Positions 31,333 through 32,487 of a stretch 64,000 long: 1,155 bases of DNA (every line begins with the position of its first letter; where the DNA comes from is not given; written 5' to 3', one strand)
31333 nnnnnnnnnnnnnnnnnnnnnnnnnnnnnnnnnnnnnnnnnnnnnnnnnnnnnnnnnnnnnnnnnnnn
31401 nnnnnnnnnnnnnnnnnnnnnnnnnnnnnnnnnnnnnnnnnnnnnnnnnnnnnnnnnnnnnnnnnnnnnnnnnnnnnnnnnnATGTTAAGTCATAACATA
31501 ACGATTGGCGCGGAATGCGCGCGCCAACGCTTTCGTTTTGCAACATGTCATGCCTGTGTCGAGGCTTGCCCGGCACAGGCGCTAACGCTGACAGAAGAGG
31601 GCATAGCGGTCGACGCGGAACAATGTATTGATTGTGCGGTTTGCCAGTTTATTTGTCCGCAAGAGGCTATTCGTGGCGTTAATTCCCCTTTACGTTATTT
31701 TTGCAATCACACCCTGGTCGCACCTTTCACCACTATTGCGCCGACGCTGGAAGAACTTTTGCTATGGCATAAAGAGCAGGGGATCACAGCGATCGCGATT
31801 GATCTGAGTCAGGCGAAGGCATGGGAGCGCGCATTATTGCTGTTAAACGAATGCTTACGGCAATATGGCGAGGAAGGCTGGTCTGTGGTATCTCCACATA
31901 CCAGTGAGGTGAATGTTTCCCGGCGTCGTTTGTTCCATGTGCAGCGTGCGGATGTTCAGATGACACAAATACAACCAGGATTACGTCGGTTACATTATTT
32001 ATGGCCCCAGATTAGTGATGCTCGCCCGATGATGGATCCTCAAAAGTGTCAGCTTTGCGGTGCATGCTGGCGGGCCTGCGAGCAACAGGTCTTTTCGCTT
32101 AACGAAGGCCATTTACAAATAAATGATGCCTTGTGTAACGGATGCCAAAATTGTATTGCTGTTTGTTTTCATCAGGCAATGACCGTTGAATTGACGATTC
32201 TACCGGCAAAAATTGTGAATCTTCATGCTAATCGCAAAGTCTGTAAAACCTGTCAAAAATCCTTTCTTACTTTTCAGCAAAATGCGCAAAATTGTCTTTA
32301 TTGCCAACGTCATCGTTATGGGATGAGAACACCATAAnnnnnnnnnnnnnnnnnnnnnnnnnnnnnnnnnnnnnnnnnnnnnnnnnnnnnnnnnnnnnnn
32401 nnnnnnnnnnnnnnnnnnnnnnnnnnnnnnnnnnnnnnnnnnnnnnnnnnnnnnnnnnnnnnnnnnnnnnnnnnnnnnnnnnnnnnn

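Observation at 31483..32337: Fourth operon gene is an unusual cytoplasmic polyferredoxin with a C-terminal CxxC-x13-CxxC module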

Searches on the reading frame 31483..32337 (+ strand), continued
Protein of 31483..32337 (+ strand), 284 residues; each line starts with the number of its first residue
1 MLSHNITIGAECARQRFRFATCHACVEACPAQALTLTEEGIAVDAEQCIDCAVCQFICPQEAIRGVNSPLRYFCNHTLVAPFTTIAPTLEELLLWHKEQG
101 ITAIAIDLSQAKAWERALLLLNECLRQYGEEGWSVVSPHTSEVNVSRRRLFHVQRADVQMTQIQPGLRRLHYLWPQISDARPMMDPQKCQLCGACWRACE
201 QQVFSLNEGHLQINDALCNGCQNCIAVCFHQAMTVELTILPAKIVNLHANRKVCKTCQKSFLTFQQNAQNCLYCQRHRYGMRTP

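Call 75: get_annotated_region(hit=H30, flank=8000)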
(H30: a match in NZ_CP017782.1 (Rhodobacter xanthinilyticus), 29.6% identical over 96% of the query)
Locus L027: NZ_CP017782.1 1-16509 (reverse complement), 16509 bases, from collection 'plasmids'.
description: Rhodobacter xanthinilyticus strain LPB0142 plasmid pEJ01, complete sequence
organism: Rhodobacter xanthinilyticus (NCBI taxid 1850250)
taxonomy: Bacteria; Pseudomonadota; Alphaproteobacteria; Rhodobacterales; Paracoccaceae; Rhodobacter; Rhodobacter xanthinilyticus
host: -; source: bacterial culture,sea water; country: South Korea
typing (MOB-suite, as given by PLSDB): conjugative; replicon rep_cluster_548,rep_cluster_579; relaxase MOBP; mating-pair formation MPF_T
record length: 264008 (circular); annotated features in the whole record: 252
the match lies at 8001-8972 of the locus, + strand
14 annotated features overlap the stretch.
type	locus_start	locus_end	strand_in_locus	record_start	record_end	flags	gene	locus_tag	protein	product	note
CDS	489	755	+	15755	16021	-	-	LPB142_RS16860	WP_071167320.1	glycine zipper 2TM domain-containing protein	-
CDS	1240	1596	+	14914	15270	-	-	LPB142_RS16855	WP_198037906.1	hypothetical protein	-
CDS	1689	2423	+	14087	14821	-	-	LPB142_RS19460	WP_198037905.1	hypothetical protein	-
CDS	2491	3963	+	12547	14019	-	-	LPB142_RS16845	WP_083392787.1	cytochrome c family protein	-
CDS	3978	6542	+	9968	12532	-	-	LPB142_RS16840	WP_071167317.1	molybdopterin-dependent oxidoreductase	-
CDS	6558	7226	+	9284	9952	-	-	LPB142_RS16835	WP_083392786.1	4Fe-4S dicluster domain-containing protein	-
CDS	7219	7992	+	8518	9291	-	-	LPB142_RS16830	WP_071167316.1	molecular chaperone TorD family protein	-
CDS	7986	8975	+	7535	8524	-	-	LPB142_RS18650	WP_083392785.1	4Fe-4S binding protein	-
CDS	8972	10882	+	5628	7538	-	-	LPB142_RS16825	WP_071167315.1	HAMP domain-containing histidine kinase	-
CDS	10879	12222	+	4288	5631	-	-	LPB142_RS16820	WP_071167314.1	sigma-54 dependent transcriptional regulator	GO:0006355 - regulation of DNA-templated transcription [Evidence IEA]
CDS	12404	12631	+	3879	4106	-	-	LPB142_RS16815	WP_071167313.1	hypothetical protein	-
CDS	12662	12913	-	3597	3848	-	-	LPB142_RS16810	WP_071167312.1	hypothetical protein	-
CDS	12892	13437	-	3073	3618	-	-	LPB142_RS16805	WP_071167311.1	hypothetical protein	-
CDS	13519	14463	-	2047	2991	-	-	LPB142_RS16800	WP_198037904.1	iron-containing alcohol dehydrogenase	-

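Call 87: profile_search(alignment_id=A3)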
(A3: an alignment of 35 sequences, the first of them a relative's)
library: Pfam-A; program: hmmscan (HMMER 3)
A. the first sequence (350 residues): domains with independent E <= 10: 49; with E <= 0.001: 13
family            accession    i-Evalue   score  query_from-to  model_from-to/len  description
Fer4_9            PF13187.11    1.9e-08    34.6      32-74          4-52/52  4Fe-4S dicluster domain
LdpA_Fe-S-bd      PF25160.1     8.9e-08    32.2      34-79          7-48/49  LdpA Fe-S cluster-binding domain
Fer4              PF00037.32    1.7e-06    28.0      56-75          5-24/24  4Fe-4S binding domain
Fer4_7            PF12838.12    5.2e-06    27.3      32-73          4-52/52  4Fe-4S dicluster domain
Fer4_7            PF12838.12      3e-05    24.8     278-319         2-43/52  4Fe-4S dicluster domain
Fer4_21           PF14697.11    3.3e-05    24.4      32-75         10-58/59  4Fe-4S dicluster domain
Fer4_10           PF13237.11    0.00012    22.3     243-288         3-52/53  4Fe-4S dicluster domain
Fer4              PF00037.32    0.00014    21.9     272-293         2-23/24  4Fe-4S binding domain
Fer4_9            PF13187.11    0.00018    21.9     248-292         1-51/52  4Fe-4S dicluster domain
Fer4              PF00037.32    0.00069    19.8     243-264         2-23/24  4Fe-4S binding domain
Fer4_6            PF12837.12    0.00071    19.9      56-74          6-24/24  4Fe-4S binding domain
Fer4_7            PF12838.12    0.00077    20.3     243-263        32-52/52  4Fe-4S dicluster domain
Fer4_21           PF14697.11    0.00084    19.9     244-289         3-52/59  4Fe-4S dicluster domain
Fer4_16           PF13484.11     0.0012    20.0      58-80          1-21/66  4Fe-4S double cluster binding domain
Fer4_6            PF12837.12     0.0014    18.9     241-264         1-24/24  4Fe-4S binding domain
Fer4_2            PF12797.12     0.0084    16.5      56-70          7-21/22  4Fe-4S binding domain
LdpA_Fe-S-bd      PF25160.1      0.0097    16.1     254-292         8-42/49  LdpA Fe-S cluster-binding domain
Fer4_6            PF12837.12      0.011    16.1     273-288         4-19/24  4Fe-4S binding domain
Fer4_10           PF13237.11      0.014    15.7      56-73          6-25/53  4Fe-4S dicluster domain
Fer4_4            PF12800.12      0.014    16.2      58-71          3-16/17  4Fe-4S binding domain
Fer4_2            PF12797.12      0.016    15.6     241-260         2-21/22  4Fe-4S binding domain
Fer4_17           PF13534.11      0.033    15.2      58-88          1-31/61  4Fe-4S dicluster domain
Fer4_3            PF12798.12      0.039    15.2      59-73          1-15/15  4Fe-4S binding domain
Fer4_10           PF13237.11      0.056    13.8      32-70         11-53/53  4Fe-4S dicluster domain
Fer4_16           PF13484.11      0.062    14.5      32-47          4-19/66  4Fe-4S double cluster binding domain
B. every sequence of the alignment scanned on its own (35 sequences): families by number of members that match
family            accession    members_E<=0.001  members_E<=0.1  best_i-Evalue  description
Fer4_7            PF12838.12                35              35        1.0e-11  4Fe-4S dicluster domain
Fer4_21           PF14697.11                35              35        6.7e-10  4Fe-4S dicluster domain
Fer4_10           PF13237.11                35              35        2.6e-09  4Fe-4S dicluster domain
Fer4_9            PF13187.11                35              35        6.4e-09  4Fe-4S dicluster domain
Fer4              PF00037.32                35              35        1.7e-08  4Fe-4S binding domain
Fer4_6            PF12837.12                34              35        5.0e-08  4Fe-4S binding domain
LdpA_Fe-S-bd      PF25160.1                 32              35        3.5e-08  LdpA Fe-S cluster-binding domain
Fer4_2            PF12797.12                21              35        6.3e-06  4Fe-4S binding domain
Fer4_16           PF13484.11                11              35        1.7e-04  4Fe-4S double cluster binding domain
Fer4_18           PF13746.11                 1              11        4.8e-05  4Fe-4S dicluster domain
Fer4_22           PF17179.9                  1               2        5.2e-04  4Fe-4S dicluster domain
Fer4_4            PF12800.12                 0              34        1.2e-03  4Fe-4S binding domain
Fer4_3            PF12798.12                 0              26        1.1e-02  4Fe-4S binding domain
Fer4_8            PF13183.11                 0              18        1.7e-03  4Fe-4S dicluster domain
Fer4_15           PF13459.11                 0              17        4.5e-03  4Fe-4S single cluster domain
Fer4_17           PF13534.11                 0               8        1.1e-02  4Fe-4S dicluster domain
Fer4_13           PF13370.11                 0               4        8.0e-03  4Fe-4S single cluster domain of Ferredoxin I
Zn_ribbon_8       PF09723.15                 0               2        5.0e-03  Zinc ribbon domain
zf-ChsH2          PF12172.15                 0               2        3.2e-02  ChsH2, rubredoxin-like zinc ribbon domain
Stig1             PF04885.19                 0               1        6.0e-03  Stigma-specific STIG1-like protein family

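Call 88: profile_search(alignment_id=A2)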
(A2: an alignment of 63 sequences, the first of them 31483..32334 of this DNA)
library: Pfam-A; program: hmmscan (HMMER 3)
A. the first sequence (284 residues): domains with independent E <= 10: 36; with E <= 0.001: 10
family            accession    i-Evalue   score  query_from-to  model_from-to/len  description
Fer4_7            PF12838.12    1.2e-06    29.3      22-62          5-52/52  4Fe-4S dicluster domain
Fer4_7            PF12838.12    2.3e-06    28.4     188-232         1-52/52  4Fe-4S dicluster domain
Fer4_9            PF13187.11    1.5e-05    25.3      21-63          4-52/52  4Fe-4S dicluster domain
Fer4_10           PF13237.11    3.4e-05    24.1     183-228         3-52/53  4Fe-4S dicluster domain
Fer4_21           PF14697.11    3.7e-05    24.2     184-229         3-52/59  4Fe-4S dicluster domain
Fer4_9            PF13187.11    5.5e-05    23.6     188-233         1-52/52  4Fe-4S dicluster domain
Fer4_21           PF14697.11    0.00013    22.4      21-63         10-57/59  4Fe-4S dicluster domain
Fer4_10           PF13237.11    0.00019    21.7      22-59         12-53/53  4Fe-4S dicluster domain
LdpA_Fe-S-bd      PF25160.1     0.00027    21.1      24-65          8-45/49  LdpA Fe-S cluster-binding domain
Fer4              PF00037.32    0.00075    19.6      42-64          2-24/24  4Fe-4S binding domain
Fer4_2            PF12797.12     0.0012    19.1      41-59          3-21/22  4Fe-4S binding domain
Fer4              PF00037.32     0.0016    18.6     185-201         4-20/24  4Fe-4S binding domain
Fer4              PF00037.32      0.003    17.7     212-233         2-23/24  4Fe-4S binding domain
Fer4_6            PF12837.12      0.011    16.1      41-63          2-24/24  4Fe-4S binding domain
Fer4_16           PF13484.11      0.016    16.4      21-37          4-20/66  4Fe-4S double cluster binding domain
Fer4_6            PF12837.12      0.018    15.4     212-232         3-23/24  4Fe-4S binding domain
Fer4_6            PF12837.12      0.021    15.2     184-203         4-23/24  4Fe-4S binding domain
Fer4              PF00037.32      0.023    14.9      22-35         11-24/24  4Fe-4S binding domain
Fer4_16           PF13484.11      0.043    15.0      47-66          1-20/66  4Fe-4S double cluster binding domain
Fer4_2            PF12797.12       0.11    13.0     181-199         2-20/22  4Fe-4S binding domain
Fer4_8            PF13183.11       0.15    13.0      45-60          2-17/68  4Fe-4S dicluster domain
Fer4_15           PF13459.11       0.15    13.2     184-211         3-29/66  4Fe-4S single cluster domain
Fer4_17           PF13534.11       0.34    11.9      44-61         42-59/61  4Fe-4S dicluster domain
Fer4_16           PF13484.11        1.1    10.5     218-275         2-60/66  4Fe-4S double cluster binding domain
Fer4_2            PF12797.12        1.1     9.8     213-228         5-20/22  4Fe-4S binding domain
B. every sequence of the alignment scanned on its own (63 sequences): families by number of members that match
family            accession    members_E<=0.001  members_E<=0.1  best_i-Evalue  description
Fer4_7            PF12838.12                63              63        1.1e-09  4Fe-4S dicluster domain
Fer4              PF00037.32                63              63        1.9e-08  4Fe-4S binding domain
Fer4_10           PF13237.11                62              63        2.5e-09  4Fe-4S dicluster domain
Fer4_9            PF13187.11                61              63        3.7e-08  4Fe-4S dicluster domain
Fer4_21           PF14697.11                60              63        3.1e-09  4Fe-4S dicluster domain
Fer4_6            PF12837.12                60              63        1.6e-07  4Fe-4S binding domain
LdpA_Fe-S-bd      PF25160.1                 52              62        8.8e-10  LdpA Fe-S cluster-binding domain
Fer4_2            PF12797.12                47              63        3.3e-06  4Fe-4S binding domain
Fer4_16           PF13484.11                29              62        8.7e-06  4Fe-4S double cluster binding domain
Fer4_8            PF13183.11                 5              55        4.5e-04  4Fe-4S dicluster domain
Fer4_4            PF12800.12                 2              45        8.1e-04  4Fe-4S binding domain
Fer4_18           PF13746.11                 1              12        1.9e-04  4Fe-4S dicluster domain
Fer4_3            PF12798.12                 0              38        2.0e-03  4Fe-4S binding domain
Fer4_17           PF13534.11                 0              32        6.3e-03  4Fe-4S dicluster domain
Fer4_15           PF13459.11                 0              16        2.1e-03  4Fe-4S single cluster domain
Fer4_22           PF17179.9                  0               5        9.5e-03  4Fe-4S dicluster domain
Fer4_13           PF13370.11                 0               3        6.0e-02  4Fe-4S single cluster domain of Ferredoxin I
Zn_ribbon_8       PF09723.15                 0               2        3.6e-02  Zinc ribbon domain
HCV_NS2           PF01538.23                 0               1        6.3e-03  Hepatitis C virus non-structural protein NS2
VEGFR-1-like_Ig-l PF21339.3                  0               1        4.2e-02  Vascular endothelial growth factor receptor 1-like, Ig-like domain

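Call 98: search_protein_families(proteins=[window:31483-32334:+, P0106, P0041], library=padloc, max_evalue=0.01)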
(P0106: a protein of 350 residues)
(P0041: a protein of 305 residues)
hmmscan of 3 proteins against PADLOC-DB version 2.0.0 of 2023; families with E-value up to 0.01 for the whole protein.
window:31483-32334:+ (284 aa): 0 families

P0106 (350 aa): 0 families

P0041 (305 aa): 0 families

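Call 100: find_encoding_contigs(protein=P0078, flank=8000, max_places=1)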
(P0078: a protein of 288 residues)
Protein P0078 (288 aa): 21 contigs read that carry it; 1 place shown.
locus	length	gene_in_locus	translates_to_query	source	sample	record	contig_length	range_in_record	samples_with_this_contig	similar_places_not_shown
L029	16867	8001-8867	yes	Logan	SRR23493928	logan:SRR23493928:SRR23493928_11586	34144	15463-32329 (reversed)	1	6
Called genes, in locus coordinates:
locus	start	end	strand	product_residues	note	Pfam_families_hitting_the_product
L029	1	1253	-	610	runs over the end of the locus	-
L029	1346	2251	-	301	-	PF05362:Lon_C (weak), PF13541:ChlI, PF01078:Mg_chelatase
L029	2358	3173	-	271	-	PF02311:AraC_binding, PF00165:HTH_AraC, PF12833:HTH_18, PF00165:HTH_AraC (weak)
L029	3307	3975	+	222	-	PF02613:Nitrate_red_del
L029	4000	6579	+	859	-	PF00384:Molybdopterin, PF01568:Molydop_binding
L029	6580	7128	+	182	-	PF13187:Fer4_9 (faint), PF25160:LdpA_Fe-S-bd (faint), PF13237:Fer4_10 (faint), PF13247:Fer4_11, PF12838:Fer4_7 (weak), PF12797:Fer4_2 (weak), PF12837:Fer4_6 (weak), PF00037:Fer4 (weak), +2 more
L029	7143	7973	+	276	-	PF04976:DmsC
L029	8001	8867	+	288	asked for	PF12837:Fer4_6 (faint), PF13237:Fer4_10 (faint), PF00037:Fer4 (faint), PF12797:Fer4_2 (faint), PF12838:Fer4_7 (faint), PF13484:Fer4_16 (faint), PF14697:Fer4_21 (faint)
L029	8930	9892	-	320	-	PF04055:Radical_SAM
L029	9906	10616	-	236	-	PF21948:LplA-B_cat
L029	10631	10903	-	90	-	PF04359:DUF493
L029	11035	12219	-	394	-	PF00768:Peptidase_S11, PF13354:Beta-lactamase2, PF07943:PBP5_C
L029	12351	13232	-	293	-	PF03330:DPBB_1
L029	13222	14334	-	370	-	PF01098:FTSW_RODA_SPOVE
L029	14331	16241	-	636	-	PF03717:PBP_dimer, PF00905:Transpeptidase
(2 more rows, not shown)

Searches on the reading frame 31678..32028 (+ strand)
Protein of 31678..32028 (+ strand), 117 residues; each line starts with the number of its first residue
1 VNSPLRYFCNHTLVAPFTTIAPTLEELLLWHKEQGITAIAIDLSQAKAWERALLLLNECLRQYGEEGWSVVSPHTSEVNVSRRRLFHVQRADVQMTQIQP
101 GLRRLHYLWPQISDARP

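Call 99: search_protein_families(proteins=[window:31678-32028:+], library=ncbifam, max_evalue=1)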
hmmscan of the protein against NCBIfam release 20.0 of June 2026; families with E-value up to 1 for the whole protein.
seq(117 aa): 1 family
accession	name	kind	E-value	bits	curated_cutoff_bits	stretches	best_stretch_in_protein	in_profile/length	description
TIGR02738.1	TrbB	equivalog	0.015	14.9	132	1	21-99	69-146/153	type-F conjugative transfer system pilin assembly thiol-disulfide isomerase TrbB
